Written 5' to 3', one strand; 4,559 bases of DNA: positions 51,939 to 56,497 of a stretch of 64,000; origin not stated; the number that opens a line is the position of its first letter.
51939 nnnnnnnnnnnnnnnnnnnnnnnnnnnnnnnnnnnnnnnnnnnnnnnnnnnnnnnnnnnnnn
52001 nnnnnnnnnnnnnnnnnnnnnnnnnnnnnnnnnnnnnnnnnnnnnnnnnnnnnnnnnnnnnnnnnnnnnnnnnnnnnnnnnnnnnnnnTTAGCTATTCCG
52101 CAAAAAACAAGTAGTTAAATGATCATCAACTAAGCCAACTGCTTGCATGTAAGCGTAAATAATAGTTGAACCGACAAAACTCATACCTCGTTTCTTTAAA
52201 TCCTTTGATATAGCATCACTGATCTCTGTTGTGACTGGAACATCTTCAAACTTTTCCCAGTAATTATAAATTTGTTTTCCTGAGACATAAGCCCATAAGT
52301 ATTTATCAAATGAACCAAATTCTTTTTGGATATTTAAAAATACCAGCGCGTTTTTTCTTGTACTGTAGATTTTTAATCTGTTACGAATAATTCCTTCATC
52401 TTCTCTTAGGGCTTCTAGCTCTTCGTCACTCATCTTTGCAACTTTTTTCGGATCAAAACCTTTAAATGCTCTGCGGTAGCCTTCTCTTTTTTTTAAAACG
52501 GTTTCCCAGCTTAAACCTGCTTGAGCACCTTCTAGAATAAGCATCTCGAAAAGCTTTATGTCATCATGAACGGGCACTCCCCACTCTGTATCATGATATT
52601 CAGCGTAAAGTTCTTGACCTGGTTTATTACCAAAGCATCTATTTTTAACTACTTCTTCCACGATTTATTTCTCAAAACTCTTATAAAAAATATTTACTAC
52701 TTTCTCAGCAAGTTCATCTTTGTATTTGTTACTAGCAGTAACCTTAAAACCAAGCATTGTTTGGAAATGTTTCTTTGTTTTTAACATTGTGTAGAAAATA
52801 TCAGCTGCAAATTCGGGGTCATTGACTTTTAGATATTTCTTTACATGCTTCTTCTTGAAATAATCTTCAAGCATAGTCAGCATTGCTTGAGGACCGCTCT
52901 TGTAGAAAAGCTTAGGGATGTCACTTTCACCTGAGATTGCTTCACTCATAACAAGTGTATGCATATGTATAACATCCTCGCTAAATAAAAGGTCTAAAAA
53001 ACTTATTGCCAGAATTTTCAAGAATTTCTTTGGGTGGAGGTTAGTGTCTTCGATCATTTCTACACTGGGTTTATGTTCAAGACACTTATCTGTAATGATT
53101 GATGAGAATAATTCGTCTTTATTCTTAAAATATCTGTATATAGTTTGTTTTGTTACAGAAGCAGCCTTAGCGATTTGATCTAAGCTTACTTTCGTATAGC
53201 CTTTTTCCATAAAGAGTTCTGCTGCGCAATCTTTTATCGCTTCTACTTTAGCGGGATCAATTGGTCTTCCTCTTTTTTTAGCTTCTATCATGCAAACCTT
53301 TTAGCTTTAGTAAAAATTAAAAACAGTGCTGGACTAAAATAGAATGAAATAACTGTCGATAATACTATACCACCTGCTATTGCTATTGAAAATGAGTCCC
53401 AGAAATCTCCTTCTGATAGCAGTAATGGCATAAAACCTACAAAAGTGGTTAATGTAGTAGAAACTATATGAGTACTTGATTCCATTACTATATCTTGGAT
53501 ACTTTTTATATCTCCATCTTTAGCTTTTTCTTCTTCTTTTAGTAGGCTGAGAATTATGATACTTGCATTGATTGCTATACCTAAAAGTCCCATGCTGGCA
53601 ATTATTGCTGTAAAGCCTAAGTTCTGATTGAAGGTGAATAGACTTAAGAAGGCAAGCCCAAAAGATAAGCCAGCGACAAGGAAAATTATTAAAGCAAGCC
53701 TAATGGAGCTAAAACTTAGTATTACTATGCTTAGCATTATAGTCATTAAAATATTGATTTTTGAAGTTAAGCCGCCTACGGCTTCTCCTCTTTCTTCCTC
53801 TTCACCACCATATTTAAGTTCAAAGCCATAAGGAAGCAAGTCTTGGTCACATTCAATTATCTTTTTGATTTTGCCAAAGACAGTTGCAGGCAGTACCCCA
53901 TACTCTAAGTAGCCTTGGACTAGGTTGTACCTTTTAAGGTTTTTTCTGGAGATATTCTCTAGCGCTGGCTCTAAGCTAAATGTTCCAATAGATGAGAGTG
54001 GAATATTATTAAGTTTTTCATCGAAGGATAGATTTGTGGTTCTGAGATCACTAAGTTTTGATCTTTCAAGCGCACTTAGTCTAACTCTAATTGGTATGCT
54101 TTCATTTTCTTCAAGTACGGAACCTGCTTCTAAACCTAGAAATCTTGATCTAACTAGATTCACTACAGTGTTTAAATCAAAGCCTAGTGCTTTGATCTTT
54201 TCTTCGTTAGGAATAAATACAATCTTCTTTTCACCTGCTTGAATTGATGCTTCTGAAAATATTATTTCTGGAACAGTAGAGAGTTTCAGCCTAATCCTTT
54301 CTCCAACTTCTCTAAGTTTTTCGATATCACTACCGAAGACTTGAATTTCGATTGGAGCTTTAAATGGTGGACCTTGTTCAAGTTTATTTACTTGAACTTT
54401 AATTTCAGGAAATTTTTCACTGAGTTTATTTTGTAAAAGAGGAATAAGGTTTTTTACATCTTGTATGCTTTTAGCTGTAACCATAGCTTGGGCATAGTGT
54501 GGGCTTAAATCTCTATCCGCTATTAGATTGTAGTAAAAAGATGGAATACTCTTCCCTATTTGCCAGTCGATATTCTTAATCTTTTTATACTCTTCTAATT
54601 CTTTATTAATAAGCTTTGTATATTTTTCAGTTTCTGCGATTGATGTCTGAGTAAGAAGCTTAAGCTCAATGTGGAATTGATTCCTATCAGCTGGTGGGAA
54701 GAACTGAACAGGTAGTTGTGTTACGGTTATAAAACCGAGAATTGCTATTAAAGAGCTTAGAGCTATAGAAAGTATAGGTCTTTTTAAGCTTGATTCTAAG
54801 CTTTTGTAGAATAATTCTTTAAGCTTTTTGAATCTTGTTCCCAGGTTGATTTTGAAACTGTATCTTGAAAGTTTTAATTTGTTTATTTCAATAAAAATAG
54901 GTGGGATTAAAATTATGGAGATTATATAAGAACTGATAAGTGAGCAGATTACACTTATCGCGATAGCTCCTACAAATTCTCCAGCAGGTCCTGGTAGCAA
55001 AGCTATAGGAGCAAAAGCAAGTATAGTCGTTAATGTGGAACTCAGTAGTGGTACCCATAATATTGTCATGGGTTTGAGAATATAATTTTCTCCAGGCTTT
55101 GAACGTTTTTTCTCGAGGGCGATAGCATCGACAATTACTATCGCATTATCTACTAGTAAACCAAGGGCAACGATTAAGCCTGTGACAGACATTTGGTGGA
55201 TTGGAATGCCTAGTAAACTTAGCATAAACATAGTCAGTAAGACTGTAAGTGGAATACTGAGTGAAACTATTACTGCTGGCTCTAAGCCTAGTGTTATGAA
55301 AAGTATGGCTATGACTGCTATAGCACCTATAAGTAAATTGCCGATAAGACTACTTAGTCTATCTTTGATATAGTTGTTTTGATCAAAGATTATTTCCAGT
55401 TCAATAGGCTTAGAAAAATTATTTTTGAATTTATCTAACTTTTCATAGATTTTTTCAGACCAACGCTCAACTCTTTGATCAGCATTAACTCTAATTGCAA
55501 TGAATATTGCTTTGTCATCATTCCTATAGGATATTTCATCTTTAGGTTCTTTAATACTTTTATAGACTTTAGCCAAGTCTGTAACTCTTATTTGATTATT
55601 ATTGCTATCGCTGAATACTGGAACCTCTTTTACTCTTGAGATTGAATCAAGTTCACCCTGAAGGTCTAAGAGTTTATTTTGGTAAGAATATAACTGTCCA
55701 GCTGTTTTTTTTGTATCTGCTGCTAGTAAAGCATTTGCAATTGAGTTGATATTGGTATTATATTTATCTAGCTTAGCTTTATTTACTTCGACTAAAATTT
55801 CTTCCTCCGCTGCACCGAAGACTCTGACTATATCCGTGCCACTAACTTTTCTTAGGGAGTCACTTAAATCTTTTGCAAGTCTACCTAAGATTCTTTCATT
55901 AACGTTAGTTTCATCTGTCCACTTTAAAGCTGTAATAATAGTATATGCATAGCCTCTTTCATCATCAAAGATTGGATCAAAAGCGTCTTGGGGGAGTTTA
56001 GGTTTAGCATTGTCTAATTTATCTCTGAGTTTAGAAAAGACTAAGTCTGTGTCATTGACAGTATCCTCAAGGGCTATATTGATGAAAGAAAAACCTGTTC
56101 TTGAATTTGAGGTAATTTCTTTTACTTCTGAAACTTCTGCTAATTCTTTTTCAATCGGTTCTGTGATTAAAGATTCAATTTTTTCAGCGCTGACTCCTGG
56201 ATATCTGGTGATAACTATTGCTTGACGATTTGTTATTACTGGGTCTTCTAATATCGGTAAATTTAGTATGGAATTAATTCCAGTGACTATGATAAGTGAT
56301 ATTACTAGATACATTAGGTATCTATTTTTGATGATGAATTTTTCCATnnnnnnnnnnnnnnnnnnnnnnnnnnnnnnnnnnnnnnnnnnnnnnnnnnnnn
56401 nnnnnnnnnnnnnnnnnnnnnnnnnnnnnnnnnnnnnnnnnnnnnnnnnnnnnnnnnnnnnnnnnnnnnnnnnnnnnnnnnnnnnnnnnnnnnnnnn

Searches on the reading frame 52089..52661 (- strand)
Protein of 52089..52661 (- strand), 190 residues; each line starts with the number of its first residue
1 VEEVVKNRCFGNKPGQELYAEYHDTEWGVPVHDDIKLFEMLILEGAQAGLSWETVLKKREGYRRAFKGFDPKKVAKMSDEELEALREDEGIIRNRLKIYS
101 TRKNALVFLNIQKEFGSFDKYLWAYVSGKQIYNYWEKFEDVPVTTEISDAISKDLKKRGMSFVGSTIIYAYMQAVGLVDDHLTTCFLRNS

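Call 28: search_protein_families(library=pfam, proteins=[window:52089-52661:-])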
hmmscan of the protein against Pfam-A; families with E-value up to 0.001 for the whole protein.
window:52089-52661:- (190 aa): 1 family
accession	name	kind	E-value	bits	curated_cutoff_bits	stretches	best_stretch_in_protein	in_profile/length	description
PF03352.18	Adenine_glyco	-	3.4e-80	268.5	25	1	16-186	5-175/177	Methyladenine glycosylase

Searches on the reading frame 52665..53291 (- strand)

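Call 28: search_protein_families(library=pfam, proteins=[window:52665-53291:-])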
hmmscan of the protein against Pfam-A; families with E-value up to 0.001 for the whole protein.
window:52665-53291:- (208 aa): 4 families
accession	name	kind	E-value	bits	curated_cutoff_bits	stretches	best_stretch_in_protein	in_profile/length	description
PF14246.11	TetR_C_7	-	3.8e-18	66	22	1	91-204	3-115/119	AefR-like transcriptional repressor, C-terminal domain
PF00440.29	TetR_N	-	5.1e-17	61.8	24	1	21-64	3-46/47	Bacterial regulatory proteins, tetR family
PF13022.12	HTH_Tnp_1_2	-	0.00018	22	27.9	1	22-59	14-51/122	Helix-turn-helix of insertion element transposase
PF02796.21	HTH_7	-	0.00049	20.6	23.8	0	37-56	24-43/45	Helix-turn-helix domain of resolvase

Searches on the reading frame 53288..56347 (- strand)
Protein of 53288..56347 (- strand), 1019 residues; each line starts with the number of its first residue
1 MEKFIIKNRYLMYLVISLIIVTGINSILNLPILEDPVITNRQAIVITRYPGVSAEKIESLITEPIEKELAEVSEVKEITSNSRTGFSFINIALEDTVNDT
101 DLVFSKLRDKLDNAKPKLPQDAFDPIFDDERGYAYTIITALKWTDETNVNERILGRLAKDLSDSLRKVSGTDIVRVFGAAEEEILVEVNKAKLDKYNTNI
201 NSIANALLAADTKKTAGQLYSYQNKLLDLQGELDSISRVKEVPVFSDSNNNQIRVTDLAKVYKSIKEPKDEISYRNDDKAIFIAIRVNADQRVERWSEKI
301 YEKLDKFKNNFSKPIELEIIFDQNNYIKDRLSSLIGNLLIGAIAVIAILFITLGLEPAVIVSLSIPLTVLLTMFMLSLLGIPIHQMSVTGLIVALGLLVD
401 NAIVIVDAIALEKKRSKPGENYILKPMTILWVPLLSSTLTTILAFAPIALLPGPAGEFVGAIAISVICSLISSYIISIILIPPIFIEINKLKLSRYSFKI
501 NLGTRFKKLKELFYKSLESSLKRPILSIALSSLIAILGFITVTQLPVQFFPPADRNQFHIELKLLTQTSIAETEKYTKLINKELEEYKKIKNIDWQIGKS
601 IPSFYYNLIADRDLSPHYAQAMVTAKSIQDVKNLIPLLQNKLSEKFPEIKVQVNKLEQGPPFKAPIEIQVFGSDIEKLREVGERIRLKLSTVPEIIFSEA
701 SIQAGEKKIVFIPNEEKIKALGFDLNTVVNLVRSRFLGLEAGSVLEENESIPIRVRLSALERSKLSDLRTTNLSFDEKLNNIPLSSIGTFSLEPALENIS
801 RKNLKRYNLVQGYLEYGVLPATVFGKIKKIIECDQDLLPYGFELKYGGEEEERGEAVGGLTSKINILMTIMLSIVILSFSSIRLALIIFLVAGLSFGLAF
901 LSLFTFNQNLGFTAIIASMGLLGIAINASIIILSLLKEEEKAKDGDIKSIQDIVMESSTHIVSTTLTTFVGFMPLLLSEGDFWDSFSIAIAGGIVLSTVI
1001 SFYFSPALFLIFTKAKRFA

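Call 28: search_protein_families(library=pfam, proteins=[window:53288-56347:-])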
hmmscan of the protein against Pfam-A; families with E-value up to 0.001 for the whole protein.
window:53288-56347:- (1019 aa): 3 families
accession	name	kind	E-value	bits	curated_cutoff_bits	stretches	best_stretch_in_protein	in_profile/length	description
PF00873.25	ACR_tran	-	2.9e-137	459.4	28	1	1-1012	1-1020/1021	AcrB/AcrD/AcrF family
PF02355.23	SecD_SecF_C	-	1.8e-10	41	20.5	1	867-1013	41-187/189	Protein export membrane protein SecD/SecF, C-terminal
PF03176.21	MMPL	-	3e-08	33.4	20.5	1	867-1015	150-305/333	MMPL family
